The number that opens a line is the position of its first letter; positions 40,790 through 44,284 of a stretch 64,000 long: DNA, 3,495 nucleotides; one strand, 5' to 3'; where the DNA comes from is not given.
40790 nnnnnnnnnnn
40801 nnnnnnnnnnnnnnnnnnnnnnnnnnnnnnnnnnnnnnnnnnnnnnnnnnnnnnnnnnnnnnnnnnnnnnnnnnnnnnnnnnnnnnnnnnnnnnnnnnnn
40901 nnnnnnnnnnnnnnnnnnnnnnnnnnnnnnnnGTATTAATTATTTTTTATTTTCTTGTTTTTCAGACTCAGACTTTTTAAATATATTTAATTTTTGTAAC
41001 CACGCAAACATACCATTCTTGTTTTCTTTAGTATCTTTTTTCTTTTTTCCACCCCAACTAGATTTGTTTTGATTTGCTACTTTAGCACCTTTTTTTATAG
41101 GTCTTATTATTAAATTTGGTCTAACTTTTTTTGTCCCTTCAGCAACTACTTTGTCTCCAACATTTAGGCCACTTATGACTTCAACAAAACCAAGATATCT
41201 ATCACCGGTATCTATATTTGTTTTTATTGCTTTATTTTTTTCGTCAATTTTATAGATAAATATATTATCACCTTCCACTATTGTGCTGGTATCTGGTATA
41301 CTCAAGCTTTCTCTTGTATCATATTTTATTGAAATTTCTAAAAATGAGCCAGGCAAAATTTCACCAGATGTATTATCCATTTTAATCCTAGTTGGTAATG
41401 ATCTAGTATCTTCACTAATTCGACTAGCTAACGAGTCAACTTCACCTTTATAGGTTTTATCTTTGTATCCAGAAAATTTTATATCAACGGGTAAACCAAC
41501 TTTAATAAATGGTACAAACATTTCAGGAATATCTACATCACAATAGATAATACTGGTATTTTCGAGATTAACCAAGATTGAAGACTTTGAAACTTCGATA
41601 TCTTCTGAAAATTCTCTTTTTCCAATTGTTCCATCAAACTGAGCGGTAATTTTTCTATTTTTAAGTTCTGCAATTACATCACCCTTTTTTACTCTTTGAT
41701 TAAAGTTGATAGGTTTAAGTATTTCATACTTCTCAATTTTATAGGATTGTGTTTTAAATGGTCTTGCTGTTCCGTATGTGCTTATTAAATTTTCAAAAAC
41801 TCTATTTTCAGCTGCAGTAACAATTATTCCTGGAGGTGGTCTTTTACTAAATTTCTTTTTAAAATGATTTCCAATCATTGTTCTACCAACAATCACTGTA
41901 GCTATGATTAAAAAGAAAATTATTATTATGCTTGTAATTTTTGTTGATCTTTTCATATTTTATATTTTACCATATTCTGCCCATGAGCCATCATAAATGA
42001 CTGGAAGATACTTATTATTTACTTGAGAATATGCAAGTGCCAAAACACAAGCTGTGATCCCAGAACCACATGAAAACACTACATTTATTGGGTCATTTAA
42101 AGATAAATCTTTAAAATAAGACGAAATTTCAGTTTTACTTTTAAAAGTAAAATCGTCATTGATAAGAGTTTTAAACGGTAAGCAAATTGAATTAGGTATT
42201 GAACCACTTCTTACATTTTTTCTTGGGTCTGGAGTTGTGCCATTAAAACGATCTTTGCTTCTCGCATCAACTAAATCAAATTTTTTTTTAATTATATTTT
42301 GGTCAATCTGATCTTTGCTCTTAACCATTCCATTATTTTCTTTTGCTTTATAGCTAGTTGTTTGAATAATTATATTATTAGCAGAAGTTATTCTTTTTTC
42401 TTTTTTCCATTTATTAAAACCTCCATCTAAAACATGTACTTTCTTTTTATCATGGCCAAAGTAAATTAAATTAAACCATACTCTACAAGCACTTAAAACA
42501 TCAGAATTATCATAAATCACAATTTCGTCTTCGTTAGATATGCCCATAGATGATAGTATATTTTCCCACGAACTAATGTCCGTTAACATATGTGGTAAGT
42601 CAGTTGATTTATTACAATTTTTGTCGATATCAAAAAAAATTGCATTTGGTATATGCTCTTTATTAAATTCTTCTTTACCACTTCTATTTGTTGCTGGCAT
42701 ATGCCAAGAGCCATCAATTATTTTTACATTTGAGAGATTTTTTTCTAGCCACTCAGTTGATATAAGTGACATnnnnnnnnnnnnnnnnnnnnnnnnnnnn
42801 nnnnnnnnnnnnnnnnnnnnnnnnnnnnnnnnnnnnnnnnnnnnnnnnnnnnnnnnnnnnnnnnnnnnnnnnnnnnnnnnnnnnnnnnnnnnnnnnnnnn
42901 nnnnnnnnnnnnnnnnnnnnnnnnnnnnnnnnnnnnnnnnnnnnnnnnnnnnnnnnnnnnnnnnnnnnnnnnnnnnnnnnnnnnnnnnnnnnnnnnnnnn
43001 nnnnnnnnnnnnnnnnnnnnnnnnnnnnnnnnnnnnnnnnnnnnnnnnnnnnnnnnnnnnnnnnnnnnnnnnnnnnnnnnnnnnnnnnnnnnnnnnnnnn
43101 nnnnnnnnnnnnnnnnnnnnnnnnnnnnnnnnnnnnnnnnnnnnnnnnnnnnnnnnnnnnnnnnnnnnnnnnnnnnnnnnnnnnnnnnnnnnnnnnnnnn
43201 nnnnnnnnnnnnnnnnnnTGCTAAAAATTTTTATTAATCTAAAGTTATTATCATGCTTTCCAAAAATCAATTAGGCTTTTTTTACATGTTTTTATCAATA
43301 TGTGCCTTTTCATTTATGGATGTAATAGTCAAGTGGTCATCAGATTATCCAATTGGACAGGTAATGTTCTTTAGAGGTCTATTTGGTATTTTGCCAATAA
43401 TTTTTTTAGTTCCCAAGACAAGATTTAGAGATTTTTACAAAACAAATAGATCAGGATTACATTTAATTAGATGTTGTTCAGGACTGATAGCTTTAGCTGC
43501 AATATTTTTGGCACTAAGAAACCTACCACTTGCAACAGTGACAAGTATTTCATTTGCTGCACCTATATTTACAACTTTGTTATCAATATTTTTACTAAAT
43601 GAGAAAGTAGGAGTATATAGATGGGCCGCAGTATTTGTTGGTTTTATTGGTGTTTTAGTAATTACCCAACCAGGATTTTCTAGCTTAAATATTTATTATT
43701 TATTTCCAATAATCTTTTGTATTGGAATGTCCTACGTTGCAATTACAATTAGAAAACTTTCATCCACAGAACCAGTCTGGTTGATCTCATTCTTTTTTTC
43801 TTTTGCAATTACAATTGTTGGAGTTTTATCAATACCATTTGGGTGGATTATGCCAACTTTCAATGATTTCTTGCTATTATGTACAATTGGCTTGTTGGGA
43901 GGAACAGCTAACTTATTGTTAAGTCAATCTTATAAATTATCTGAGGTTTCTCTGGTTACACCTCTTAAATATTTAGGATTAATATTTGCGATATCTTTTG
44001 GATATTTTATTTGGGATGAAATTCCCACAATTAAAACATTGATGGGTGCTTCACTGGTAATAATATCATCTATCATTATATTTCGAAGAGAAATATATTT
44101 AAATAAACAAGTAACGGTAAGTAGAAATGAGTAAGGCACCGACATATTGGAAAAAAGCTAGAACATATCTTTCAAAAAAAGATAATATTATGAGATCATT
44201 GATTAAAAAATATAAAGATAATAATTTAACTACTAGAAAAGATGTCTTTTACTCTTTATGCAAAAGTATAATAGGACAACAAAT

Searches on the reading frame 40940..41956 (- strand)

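Call 59: search_protein_families(library=pfam, proteins=[window:40940-41956:-], max_evalue=0.00001)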
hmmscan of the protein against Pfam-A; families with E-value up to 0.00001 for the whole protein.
window:40940-41956:- (338 aa): 2 families
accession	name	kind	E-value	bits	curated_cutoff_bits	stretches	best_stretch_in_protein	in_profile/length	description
PF16576.10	HlyD_D23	-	5.3e-17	62.3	30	1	100-205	108-213/214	Barrel-sandwich domain of CusB or HlyD membrane-fusion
PF13437.12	HlyD_3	-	4.7e-09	37.4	22.2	1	102-203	1-106/106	HlyD family secretion protein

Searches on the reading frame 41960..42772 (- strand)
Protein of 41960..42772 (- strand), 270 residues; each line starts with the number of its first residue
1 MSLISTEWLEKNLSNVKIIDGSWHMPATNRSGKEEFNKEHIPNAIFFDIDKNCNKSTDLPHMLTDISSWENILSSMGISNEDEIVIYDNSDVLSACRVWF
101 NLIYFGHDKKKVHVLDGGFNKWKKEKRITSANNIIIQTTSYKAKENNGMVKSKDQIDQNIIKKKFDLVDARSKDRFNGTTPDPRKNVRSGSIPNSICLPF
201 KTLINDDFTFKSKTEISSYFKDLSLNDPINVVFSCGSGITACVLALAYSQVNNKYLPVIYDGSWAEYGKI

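Call 59: search_protein_families(library=pfam, proteins=[window:41960-42772:-], max_evalue=0.00001)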
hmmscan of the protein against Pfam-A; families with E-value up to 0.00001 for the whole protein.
window:41960-42772:- (270 aa): 1 family
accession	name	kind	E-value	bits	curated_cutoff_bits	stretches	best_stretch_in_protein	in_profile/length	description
PF00581.25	Rhodanese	-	2e-23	83.2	22.2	2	6-125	2-102/102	Rhodanese-like domain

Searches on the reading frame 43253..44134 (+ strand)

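Call 60: search_protein_families(library=pfam, proteins=[window:43253-44134:+], max_evalue=0.00001)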
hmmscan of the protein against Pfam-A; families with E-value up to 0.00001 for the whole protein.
window:43253-44134:+ (293 aa): 1 family
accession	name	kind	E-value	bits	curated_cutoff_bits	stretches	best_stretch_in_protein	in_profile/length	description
PF00892.27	EamA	-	7.2e-22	78.6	28.2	2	7-138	2-134/135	EamA-like transporter family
